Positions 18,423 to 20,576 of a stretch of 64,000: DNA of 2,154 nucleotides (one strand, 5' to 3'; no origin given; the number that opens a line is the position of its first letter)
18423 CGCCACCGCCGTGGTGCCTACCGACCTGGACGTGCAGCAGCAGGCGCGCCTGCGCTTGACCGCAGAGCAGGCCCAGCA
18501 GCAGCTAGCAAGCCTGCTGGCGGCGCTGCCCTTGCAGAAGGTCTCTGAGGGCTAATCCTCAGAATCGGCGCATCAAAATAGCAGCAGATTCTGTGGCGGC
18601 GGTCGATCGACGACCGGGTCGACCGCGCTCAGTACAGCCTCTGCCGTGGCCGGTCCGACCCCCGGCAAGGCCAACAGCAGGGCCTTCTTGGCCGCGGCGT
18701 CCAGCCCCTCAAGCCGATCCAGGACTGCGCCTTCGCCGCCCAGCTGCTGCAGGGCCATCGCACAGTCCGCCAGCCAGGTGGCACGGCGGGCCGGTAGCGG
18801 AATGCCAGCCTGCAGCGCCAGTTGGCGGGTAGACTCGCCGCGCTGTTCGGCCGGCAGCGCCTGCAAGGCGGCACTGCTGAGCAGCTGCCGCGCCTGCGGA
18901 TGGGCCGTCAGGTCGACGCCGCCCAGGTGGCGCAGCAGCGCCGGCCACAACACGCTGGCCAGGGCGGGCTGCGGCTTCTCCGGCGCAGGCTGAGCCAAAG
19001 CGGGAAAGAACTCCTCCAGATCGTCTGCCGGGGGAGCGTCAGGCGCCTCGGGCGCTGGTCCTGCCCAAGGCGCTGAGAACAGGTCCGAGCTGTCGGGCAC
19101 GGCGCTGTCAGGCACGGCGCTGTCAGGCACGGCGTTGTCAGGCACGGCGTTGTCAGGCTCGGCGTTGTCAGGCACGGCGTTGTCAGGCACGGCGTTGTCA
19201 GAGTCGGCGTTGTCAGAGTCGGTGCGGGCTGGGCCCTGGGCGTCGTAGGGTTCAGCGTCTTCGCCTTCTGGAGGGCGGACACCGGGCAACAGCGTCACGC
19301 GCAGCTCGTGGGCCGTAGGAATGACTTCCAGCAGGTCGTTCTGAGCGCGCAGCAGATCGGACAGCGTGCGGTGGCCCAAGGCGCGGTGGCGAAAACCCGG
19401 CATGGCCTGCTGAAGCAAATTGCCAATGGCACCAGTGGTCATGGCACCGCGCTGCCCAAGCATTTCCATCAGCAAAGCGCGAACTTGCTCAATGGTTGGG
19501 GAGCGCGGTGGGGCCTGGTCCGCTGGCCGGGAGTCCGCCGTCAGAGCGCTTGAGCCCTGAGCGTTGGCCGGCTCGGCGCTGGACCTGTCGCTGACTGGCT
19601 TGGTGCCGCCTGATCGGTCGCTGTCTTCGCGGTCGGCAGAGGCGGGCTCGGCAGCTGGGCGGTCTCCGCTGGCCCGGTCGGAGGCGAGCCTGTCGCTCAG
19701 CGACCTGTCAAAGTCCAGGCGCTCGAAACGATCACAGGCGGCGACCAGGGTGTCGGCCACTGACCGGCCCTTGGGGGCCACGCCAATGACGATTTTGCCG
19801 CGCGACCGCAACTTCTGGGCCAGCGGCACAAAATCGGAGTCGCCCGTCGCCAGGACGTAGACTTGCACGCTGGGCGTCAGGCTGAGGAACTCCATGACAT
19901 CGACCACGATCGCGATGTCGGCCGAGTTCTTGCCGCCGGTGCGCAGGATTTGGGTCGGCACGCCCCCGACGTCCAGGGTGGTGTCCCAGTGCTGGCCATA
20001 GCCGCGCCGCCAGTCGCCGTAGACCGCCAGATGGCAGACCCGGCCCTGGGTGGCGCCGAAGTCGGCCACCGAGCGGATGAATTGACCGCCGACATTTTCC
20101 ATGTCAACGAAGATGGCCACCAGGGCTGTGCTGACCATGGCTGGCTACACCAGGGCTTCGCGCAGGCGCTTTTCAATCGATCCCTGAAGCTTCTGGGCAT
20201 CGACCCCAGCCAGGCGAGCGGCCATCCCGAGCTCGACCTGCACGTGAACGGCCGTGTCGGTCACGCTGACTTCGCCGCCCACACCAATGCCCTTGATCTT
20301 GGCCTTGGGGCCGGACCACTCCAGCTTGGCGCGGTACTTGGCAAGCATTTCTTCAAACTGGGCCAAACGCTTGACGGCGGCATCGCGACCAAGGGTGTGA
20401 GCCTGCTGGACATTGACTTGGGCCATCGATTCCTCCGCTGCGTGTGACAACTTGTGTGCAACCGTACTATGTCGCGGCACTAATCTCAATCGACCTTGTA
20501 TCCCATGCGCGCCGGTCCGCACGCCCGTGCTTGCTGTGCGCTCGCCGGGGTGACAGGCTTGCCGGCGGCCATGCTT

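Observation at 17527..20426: Orphan ParB-like gene convergent with a small-protein + NYN-LOTUS RNase-fold operon; NYN protein carries a (VPDNA)9 pentapeptide tract encoded by a 15 bp DNA tandem repeat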

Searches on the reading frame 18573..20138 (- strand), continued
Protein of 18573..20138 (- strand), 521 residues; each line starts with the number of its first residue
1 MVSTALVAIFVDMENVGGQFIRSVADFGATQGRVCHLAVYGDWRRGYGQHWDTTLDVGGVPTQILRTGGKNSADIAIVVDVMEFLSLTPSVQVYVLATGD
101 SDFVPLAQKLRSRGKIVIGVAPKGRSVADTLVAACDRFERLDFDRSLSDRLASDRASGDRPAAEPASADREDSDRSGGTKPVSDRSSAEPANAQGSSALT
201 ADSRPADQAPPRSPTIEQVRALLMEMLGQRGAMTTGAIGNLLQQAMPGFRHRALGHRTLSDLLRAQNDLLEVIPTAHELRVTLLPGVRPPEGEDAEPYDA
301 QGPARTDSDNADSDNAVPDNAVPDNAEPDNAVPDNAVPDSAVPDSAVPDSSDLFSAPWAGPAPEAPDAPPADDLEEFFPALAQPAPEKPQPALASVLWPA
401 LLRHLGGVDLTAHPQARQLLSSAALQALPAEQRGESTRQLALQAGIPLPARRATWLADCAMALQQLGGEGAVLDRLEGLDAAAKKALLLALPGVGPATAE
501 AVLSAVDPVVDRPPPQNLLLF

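Call 65: find_related_loci(query=A1, collection=viral_contigs, flank=8000)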
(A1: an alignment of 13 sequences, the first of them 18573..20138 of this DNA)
Query A1 (521 aa) in viral_contigs; peptide patterns used: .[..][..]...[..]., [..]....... (x = any residue, [..] = any of these).
23 stretches matched a pattern, but none encodes a relative of the query by tblastn (E <= 1e-3).

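Call 66: search_dna_similar(query=window:18573-20138:-, collection=plasmids, mode=protein, max_rows=10)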
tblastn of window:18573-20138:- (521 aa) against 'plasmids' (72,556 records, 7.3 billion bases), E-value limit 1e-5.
Records with a match: 256; places in all: 261; records where one place covers at least 80% of the query: 0.
Best place of each record, by identity: <60% 256.
By first word of the organism name: Klebsiella 71; Rhizobium 50; Vibrio 22; Sinorhizobium 13; Agrobacterium 9; Photobacterium 7; Citrobacter 6; Enterobacter 6; Caballeronia 5; Burkholderia 5; and 36 more.
By predicted mobility (MOB-suite, as given by PLSDB): non-mobilizable 140; conjugative 98; mobilizable 18.
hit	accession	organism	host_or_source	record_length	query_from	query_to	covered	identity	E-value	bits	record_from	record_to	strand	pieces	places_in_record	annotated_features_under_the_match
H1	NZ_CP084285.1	Caballeronia zhejiangensis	Anasa tristis,Cell culture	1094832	7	272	51%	30.5%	1e-16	91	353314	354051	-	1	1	none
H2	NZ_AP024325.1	Caballeronia sp. NK8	-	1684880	7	272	51%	30.1%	6e-16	89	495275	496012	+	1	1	none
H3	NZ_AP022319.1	Burkholderia sp. THE68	Togo hemipterus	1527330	7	272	51%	30.1%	6e-16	89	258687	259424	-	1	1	none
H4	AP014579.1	Burkholderia sp. RPE67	Riptortus pedestris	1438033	7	272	51%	29.6%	2e-17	94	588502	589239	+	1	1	uncharacterized protein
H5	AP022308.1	Burkholderia sp. SFA1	-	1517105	7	272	51%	29.6%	2e-17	93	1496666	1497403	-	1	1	hypothetical protein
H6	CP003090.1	Burkholderia sp. YI23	-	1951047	7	272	51%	29.6%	4e-17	93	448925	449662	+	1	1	hypothetical protein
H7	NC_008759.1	Polaromonas naphthalenivorans CJ2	-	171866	7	289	54%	27.7%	2e-7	62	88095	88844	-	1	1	NYN domain-containing protein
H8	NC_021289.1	Caballeronia insecticola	-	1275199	7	272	51%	29.3%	1e-15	88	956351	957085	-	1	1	none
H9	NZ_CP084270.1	Caballeronia sp. Lep1P3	Leptoglossus zonatus,Cell culture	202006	7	263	49%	29.4%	6e-17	92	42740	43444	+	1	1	NYN domain-containing protein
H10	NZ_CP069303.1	Shinella sp. PSBB067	monoisolate,Minnesota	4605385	2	263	50%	28.7%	1e-7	62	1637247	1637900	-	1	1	none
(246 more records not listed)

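Call 69: find_encoding_contigs(protein=P0136, flank=8000, max_places=2)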
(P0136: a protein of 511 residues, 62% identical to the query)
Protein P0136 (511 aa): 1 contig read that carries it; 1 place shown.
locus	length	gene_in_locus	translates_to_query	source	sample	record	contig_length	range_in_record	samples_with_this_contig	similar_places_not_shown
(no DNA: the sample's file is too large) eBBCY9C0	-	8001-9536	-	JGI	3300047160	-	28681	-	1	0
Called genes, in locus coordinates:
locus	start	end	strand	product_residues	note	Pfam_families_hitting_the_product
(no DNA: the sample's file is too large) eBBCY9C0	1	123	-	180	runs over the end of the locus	-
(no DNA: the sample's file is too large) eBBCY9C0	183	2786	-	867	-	PF13646:HEAT_2, PF02985:HEAT (faint), PF13646:HEAT_2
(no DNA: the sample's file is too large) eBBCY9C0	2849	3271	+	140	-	PF00293:NUDIX, PF14815:NUDIX_4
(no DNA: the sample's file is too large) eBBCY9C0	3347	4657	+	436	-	PF19676:DUF6178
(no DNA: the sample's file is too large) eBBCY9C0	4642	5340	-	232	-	PF00578:AhpC-TSA, PF08534:Redoxin, PF13905:Thioredoxin_8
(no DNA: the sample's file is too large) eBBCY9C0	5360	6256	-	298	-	-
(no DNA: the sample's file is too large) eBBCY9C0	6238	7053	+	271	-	-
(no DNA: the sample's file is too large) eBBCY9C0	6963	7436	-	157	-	PF04237:YjbR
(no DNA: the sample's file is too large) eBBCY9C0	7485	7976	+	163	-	-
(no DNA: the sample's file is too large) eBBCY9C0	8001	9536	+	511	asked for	PF01936:NYN, PF12872:OST-HTH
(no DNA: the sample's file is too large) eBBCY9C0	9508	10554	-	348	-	PF08240:ADH_N, PF01262:AlaDh_PNT_C (weak), PF02826:2-Hacid_dh_C (weak), PF00107:ADH_zinc_N, PF22660:RS_preATP-grasp-like (faint)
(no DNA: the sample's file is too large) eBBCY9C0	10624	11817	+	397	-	PF00696:AA_kinase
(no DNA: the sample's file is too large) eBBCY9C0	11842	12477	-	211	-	PF07719:TPR_2 (faint), PF13424:TPR_12 (faint), PF13428:TPR_14 (faint), PF13414:TPR_11 (weak), PF13432:TPR_16 (weak), PF14559:TPR_19 (weak), PF00515:TPR_1 (faint), PF13431:TPR_17 (faint)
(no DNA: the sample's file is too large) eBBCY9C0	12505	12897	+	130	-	PF03795:YCII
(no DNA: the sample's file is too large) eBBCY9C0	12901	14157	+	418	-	PF04542:Sigma70_r2, PF08281:Sigma70_r4_2 (faint), PF20239:DUF6596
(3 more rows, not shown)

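Call 97: search_protein_families(library=phrogs, proteins=[window:18573-20138:-], max_evalue=0.001)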
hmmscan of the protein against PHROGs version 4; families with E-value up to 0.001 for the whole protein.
window:18573-20138:- (521 aa): 2 families
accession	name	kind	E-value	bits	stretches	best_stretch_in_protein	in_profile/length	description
phrog_37744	-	unknown function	2.1e-11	44.8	1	7-138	10-140/248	-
phrog_5783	-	unknown function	4.5e-06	27.4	1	73-138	154-217/246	-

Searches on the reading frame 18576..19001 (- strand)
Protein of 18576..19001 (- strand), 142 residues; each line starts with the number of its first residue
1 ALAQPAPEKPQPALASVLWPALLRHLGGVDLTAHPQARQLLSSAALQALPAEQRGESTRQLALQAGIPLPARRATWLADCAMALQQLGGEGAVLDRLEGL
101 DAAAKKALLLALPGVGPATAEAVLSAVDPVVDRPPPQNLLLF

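Call 52: predict_structure(alignment_id=A4)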
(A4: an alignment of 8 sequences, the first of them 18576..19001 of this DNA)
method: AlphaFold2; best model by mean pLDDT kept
length: 142 residues; sequences in the alignment: 8
mean_pLDDT: 81.7   pTM: 0.71
mean pLDDT of the five models: 81.7, 76.9, 75.7, 74.6, 72.1
residues with pLDDT >= 90: 69; 70-90: 45; 50-70: 11; < 50: 17
segments of 3 or more residues with pLDDT < 50: 1-14
pLDDT, mean of each block of 10 residues (from residue 1): 42 63 90 86 90 92 92 94 90 87 91 92 86 56 47
secondary structure, 60 per line:
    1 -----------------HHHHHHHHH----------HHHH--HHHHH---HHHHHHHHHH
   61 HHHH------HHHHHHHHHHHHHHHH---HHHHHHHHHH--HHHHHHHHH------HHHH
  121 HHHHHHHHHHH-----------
elements in order: H18-26 H37-40 H43-47 H51-64 H71-86 H90-99 H102-110 H117-131

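Call 82: fold_search(model_id=the predicted structure, library=pdb)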
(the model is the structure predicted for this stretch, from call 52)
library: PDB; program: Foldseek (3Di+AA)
matches with E <= 10: 159; with E <= 0.001: 0
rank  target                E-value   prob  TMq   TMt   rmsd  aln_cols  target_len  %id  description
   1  7ayz_CCC              4.7e-02  1.00  0.56  0.28   3.4       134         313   19  Structure of the mouse 8-oxoguanine DNA Glycosylase mOGG1 in complex with activator TH10785 (released 2022-06-01)
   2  7zg3_A                5.0e-02  1.00  0.45  0.22   2.7        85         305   27  Structure of the mouse 8-oxoguanine DNA Glycosylase mOGG1 in complex with ligand TH011228 (released 2023-08-16)
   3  9gih_C                6.9e-02  1.00  0.46  0.22   2.7        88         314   26  Structure of the mouse 8-oxoguanine DNA Glycosylase mOGG1 in complex with ligand TH14047 (released 2025-09-03)
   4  7z3y_AAA              8.5e-02  1.00  0.52  0.27   4.0       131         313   21  Structure of the mouse 8-oxoguanine DNA Glycosylase mOGG1 in complex with ligand TH013545 (released 2023-03-22)
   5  7qel_AAA              8.5e-02  1.00  0.52  0.27   4.5       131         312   21  Structure of the mouse 8-oxoguanine DNA Glycosylase mOGG1 in complex with ligand TH011247 (released 2022-12-14)
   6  7zc7_B                9.5e-02  1.00  0.46  0.22   2.9        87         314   26  Structure of the mouse 8-oxoguanine DNA Glycosylase mOGG1 in complex with ligand TH012941 (released 2023-07-05)
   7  7az0_BBB              9.5e-02  1.00  0.53  0.27   4.5       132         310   20  Structure of the mouse 8-oxoguanine DNA Glycosylase mOGG1 in complex with TH12161 (released 2022-06-01)
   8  7az0_CCC              1.1e-01  1.00  0.44  0.22   3.2        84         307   28  Structure of the mouse 8-oxoguanine DNA Glycosylase mOGG1 in complex with TH12161 (released 2022-06-01)
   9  8bq7_A                1.2e-01  1.00  0.46  0.22   2.4        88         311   26  Structure of the mouse 8-oxoguanine DNA Glycosylase mOGG1 in complex with ligand TH2829 (released 2023-11-29)
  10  9hlf_C                1.2e-01  1.00  0.46  0.22   2.8        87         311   26  Structure of the mouse 8-oxoguanine DNA Glycosylase mOGG1 in complex with ligand TH14445 (released 2025-05-21)
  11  7zg3_C                1.2e-01  1.00  0.47  0.22   2.3        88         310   26  Structure of the mouse 8-oxoguanine DNA Glycosylase mOGG1 in complex with ligand TH011228 (released 2023-08-16)
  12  6g3x_C                1.4e-01  1.00  0.46  0.22   2.7        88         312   25  Native Structure of the mouse 8-oxoguanine DNA Glycosylase mOGG1 (released 2018-11-28)
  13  1fn7_A                1.4e-01  1.00  0.47  0.22   2.7        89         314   27  COUPLING OF DAMAGE RECOGNITION AND CATALYSIS BY A HUMAN BASE-EXCISION DNA REPAIR PROTEIN (released 2001-04-21)
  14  6rlw_BBB              1.4e-01  1.00  0.46  0.22   3.0        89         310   27  Structure of the human 8-oxoguanine DNA Glycosylase hOGG1 in complex with inhibitor TH5487 (released 2020-07-22)
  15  6rlw_AAA              1.4e-01  0.91  0.41  0.20  12.8       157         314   18  Structure of the human 8-oxoguanine DNA Glycosylase hOGG1 in complex with inhibitor TH5487 (released 2020-07-22)
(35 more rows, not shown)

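Call 84: search_solved_structures(query=window:18576-19001:-, max_evalue=10, show_alignments=2)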
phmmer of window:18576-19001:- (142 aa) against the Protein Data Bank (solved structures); distinct sequences matched with E-value up to 10: 7.
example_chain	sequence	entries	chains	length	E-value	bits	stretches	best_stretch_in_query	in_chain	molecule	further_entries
6c4v_A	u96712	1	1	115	0.025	18.5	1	47-126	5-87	Polyketide synthase Pks13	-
3b0x_A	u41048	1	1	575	0.27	15.1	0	89-124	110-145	DNA polymerase beta family (X family)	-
3b0y_A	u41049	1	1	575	0.28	15.1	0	89-124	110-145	DNA polymerase beta family (X family)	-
3au2_A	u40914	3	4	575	0.29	15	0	89-124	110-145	DNA polymerase beta family (X family)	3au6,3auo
8df7_A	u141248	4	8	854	0.76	13.7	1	37-133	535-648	Topoisomerase V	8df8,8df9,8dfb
4gfj_A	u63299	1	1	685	0.86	13.5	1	37-133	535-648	Topoisomerase V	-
5hm5_A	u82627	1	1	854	1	13.2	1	37-133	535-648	Topoisomerase V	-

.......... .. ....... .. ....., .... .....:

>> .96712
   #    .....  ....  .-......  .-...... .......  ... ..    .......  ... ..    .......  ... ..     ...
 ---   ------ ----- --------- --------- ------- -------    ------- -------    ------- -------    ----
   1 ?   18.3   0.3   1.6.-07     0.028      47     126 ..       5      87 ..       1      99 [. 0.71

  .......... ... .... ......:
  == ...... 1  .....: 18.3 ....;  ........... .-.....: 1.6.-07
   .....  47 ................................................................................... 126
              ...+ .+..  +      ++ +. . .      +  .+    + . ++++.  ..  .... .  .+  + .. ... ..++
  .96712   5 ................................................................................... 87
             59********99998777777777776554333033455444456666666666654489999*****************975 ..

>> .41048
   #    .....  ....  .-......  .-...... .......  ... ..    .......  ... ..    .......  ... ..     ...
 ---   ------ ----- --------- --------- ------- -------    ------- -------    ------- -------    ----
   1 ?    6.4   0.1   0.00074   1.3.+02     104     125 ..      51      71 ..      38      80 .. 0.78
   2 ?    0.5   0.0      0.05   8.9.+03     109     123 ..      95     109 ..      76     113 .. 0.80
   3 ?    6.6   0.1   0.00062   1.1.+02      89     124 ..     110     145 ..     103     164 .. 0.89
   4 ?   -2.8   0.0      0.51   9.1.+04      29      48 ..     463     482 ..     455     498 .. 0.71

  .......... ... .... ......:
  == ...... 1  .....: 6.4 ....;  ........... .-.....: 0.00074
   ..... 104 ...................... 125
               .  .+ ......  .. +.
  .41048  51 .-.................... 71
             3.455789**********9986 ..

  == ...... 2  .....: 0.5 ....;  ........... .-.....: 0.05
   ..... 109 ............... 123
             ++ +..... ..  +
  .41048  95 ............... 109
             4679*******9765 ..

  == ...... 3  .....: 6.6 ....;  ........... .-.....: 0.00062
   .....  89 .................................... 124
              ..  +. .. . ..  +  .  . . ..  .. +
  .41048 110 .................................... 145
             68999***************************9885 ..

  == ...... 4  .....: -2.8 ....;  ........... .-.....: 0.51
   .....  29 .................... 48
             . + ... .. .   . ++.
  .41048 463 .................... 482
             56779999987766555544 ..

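Call 103: search_protein_representatives(protein=window:18576-19001:-)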
Query: 142 residues. Proteins with E-value up to 0.001 (for the whole library): 2; up to 1e-10: 1; up to 1e-30: 1. The best 2 are listed.
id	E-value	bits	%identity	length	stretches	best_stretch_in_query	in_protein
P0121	8.2e-79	279.0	100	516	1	1-142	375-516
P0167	1.1e-07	48.8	31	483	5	33-83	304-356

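Call 104: search_protein_families(library=pfam, proteins=[P0167], max_evalue=0.01)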
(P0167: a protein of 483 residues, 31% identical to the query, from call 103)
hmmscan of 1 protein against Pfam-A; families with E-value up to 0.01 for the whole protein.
P0167 (483 aa): 0 families

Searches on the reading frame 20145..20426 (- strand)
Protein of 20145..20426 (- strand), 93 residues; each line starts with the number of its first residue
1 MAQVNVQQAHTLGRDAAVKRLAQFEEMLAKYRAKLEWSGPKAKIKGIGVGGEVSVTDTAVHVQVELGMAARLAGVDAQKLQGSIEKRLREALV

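Call 4: search_protein_families(library=pfam, proteins=[window:20145-20426:-], max_evalue=0.01)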
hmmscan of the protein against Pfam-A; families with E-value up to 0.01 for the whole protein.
window:20145-20426:- (93 aa): 1 family
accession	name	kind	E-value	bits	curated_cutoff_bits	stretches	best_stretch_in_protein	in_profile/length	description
PF09650.15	PHA_gran_rgn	-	9.7e-15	55.1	26.6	1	5-92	2-87/87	Putative polyhydroxyalkanoic acid system protein (PHA_gran_rgn)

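Call 5: search_protein_families(library=ncbifam, proteins=[window:20145-20426:-], max_evalue=0.01)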
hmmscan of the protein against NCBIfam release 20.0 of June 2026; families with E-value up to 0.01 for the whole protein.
window:20145-20426:- (93 aa): 1 family
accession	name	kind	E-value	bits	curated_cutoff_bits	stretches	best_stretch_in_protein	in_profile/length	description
TIGR02610.1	PHA_gran_rgn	hypoth_equivalog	9.4e-13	48.1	40.25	1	1-93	1-91/91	putative polyhydroxyalkanoic acid system protein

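Call 6: search_protein_families(library=padloc, proteins=[window:20145-20426:-], max_evalue=0.01)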
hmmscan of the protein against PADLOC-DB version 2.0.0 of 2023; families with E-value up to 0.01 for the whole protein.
window:20145-20426:- (93 aa): 0 families

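Call 31: find_homologous_proteins(query=window:20145-20426:-)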
Query window:20145-20426:- (93 aa): 3 proteins with E <= 0.001 among 8 candidates.
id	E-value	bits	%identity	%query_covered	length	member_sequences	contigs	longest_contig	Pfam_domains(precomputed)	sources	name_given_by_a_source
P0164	3.7e-45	169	92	99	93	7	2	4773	PF09650.16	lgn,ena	-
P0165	2.1e-41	157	84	99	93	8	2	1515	PF09650.16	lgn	-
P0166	1.1e-27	113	65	100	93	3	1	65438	PF09650.16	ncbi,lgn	-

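Call 39: search_solved_structures(query=window:20145-20426:-, max_evalue=10)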
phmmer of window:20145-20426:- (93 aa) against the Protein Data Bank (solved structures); distinct sequences matched with E-value up to 10: 2.
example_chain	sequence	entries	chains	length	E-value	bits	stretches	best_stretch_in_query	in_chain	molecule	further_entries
2wxc_A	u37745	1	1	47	0.48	14.2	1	32-62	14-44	DIHYDROLIPOYLTRANSSUCCINASE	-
8qae_A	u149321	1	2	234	3.2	11.6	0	11-41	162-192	sc-apCC-6-SLLA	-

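Call 50: predict_structure(alignment_id=A3)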
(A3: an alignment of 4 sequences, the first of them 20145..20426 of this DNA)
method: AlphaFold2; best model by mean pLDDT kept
length: 93 residues; sequences in the alignment: 4
mean_pLDDT: 66.7   pTM: 0.50
mean pLDDT of the five models: 66.7, 65.9, 65.4, 65.3, 61.7
residues with pLDDT >= 90: 0; 70-90: 57; 50-70: 23; < 50: 13
segments of 3 or more residues with pLDDT < 50: 1-13
pLDDT, mean of each block of 10 residues (from residue 1): 28 52 65 71 76 76 78 77 78 63
secondary structure, 60 per line:
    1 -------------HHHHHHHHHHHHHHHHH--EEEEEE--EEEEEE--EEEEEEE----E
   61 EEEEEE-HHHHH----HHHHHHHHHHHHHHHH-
elements in order: H14-30 E33-38 E41-46 E49-55 E60-66 H68-72 H77-92

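Call 78: search_dna_similar(query=window:20145-20426:-, collection=plasmids, mode=protein, max_evalue=0.001, max_rows=15)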
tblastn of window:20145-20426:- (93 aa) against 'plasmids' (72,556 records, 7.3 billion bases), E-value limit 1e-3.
No match.

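Call 97: search_protein_families(library=phrogs, proteins=[window:20145-20426:-], max_evalue=0.001)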
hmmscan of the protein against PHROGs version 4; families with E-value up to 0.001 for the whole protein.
window:20145-20426:- (93 aa): 0 families
